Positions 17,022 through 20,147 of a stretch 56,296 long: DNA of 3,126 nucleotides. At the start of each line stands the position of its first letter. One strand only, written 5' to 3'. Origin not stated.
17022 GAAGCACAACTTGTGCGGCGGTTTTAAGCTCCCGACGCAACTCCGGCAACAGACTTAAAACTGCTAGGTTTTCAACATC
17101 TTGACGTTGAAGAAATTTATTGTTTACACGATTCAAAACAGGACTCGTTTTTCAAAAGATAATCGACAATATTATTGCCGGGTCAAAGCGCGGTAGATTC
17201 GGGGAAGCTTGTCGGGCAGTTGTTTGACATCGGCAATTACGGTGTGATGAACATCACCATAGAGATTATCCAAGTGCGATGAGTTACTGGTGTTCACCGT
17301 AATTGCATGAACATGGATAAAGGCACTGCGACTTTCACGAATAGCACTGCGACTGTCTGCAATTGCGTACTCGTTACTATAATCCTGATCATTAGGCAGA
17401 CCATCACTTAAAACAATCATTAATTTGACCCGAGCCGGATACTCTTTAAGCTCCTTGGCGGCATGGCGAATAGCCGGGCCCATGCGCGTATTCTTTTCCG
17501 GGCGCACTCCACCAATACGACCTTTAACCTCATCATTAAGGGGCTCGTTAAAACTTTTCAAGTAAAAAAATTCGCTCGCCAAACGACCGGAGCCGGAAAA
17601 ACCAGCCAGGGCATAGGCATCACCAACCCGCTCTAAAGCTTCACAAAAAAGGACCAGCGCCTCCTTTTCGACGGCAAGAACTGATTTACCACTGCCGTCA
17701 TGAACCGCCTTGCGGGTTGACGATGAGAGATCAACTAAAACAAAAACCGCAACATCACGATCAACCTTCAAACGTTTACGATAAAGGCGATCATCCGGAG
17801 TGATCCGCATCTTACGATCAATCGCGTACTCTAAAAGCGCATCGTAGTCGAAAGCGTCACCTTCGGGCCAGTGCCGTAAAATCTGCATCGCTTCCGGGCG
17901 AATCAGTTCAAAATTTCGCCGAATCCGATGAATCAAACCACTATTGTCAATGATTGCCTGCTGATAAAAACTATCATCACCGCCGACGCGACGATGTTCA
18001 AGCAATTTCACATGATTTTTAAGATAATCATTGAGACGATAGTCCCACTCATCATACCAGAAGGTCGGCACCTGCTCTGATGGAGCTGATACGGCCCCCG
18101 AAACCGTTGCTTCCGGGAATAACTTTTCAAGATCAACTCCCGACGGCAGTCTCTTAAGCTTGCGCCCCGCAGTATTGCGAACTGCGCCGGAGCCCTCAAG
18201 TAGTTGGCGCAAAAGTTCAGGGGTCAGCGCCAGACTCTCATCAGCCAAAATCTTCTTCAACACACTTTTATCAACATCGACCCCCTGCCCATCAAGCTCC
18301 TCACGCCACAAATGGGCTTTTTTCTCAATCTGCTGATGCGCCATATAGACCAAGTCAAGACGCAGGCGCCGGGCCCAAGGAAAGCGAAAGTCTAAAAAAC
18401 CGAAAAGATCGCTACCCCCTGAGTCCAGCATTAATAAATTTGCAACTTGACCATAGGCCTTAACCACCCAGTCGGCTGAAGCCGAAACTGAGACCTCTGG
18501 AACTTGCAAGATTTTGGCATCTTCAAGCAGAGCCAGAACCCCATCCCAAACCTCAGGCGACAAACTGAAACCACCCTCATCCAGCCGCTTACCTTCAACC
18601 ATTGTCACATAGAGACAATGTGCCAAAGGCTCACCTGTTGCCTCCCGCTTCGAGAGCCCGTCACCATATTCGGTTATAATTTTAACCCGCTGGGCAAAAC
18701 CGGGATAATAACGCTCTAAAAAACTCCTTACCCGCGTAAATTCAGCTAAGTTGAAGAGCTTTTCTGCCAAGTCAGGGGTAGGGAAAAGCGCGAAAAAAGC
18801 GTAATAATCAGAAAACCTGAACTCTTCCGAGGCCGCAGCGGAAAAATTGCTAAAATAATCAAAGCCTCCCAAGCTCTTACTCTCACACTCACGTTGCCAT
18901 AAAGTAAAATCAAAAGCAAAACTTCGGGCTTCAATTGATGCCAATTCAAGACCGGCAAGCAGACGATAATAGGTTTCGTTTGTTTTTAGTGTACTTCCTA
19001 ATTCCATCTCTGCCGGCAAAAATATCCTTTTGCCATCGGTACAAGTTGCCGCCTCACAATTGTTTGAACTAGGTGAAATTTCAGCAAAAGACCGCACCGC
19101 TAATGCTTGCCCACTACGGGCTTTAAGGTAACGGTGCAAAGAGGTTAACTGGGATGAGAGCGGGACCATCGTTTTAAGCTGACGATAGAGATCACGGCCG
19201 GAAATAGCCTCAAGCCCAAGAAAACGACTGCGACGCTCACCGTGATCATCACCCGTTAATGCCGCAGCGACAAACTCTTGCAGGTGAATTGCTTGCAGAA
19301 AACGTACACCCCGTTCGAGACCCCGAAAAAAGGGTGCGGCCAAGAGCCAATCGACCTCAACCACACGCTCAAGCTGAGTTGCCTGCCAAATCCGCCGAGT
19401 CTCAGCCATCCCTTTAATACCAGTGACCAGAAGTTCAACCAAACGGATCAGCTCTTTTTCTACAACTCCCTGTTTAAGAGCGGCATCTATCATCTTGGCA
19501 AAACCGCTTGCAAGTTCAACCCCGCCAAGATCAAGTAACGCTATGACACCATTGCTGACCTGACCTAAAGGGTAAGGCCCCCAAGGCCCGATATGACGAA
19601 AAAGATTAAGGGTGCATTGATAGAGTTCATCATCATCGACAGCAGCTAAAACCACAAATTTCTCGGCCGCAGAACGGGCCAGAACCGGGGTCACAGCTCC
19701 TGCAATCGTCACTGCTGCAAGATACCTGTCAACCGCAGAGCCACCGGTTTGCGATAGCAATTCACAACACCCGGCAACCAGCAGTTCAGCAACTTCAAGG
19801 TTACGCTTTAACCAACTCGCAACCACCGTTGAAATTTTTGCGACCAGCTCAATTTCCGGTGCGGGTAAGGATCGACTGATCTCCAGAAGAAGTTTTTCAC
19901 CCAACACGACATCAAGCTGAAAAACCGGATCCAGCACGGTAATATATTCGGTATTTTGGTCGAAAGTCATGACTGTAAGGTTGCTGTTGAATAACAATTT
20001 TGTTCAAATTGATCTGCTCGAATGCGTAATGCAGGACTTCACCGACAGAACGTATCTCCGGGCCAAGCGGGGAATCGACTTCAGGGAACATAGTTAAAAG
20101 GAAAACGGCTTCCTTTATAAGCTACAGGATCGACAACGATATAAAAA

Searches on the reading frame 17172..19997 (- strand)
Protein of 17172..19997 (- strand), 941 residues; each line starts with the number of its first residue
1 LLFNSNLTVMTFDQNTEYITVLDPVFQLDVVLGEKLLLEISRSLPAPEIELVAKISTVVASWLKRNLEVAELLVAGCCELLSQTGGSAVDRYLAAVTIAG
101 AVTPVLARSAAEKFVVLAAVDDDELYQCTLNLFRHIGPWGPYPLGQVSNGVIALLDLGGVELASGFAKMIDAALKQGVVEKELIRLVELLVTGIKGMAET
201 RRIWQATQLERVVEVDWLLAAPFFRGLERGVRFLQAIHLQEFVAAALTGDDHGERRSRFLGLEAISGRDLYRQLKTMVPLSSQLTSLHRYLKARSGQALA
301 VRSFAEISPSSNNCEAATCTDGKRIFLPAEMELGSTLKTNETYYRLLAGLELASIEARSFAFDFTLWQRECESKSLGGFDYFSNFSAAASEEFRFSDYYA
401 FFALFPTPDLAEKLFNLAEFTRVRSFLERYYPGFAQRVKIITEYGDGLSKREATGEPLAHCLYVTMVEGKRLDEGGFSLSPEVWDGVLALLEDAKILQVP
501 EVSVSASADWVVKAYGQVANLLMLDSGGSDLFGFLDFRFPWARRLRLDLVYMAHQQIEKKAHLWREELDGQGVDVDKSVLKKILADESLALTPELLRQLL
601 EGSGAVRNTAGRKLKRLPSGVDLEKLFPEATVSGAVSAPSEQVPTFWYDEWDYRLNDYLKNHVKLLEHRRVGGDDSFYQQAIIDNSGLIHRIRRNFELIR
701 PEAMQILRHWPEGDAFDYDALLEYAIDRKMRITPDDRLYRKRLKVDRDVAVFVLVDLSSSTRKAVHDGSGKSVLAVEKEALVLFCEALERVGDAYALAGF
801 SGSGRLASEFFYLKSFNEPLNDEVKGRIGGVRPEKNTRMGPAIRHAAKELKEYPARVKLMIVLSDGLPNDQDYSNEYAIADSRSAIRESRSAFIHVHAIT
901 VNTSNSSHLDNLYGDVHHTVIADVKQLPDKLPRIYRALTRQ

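Call 4: search_protein_families(library=pfam, proteins=[window:17172-19997:-], max_evalue=0.01)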
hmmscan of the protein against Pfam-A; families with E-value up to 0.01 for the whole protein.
window:17172-19997:- (941 aa): 3 families
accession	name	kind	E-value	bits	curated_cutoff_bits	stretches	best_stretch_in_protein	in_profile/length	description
PF00092.34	VWA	-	4.6e-08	33.9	23.8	1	752-917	3-155/174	von Willebrand factor type A domain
PF13519.12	VWA_2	-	2.7e-06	28.4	27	1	752-866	2-106/107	von Willebrand factor type A domain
PF01882.25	DUF58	-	0.00027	20.7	23.4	1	736-884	23-161/216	Protein of unknown function DUF58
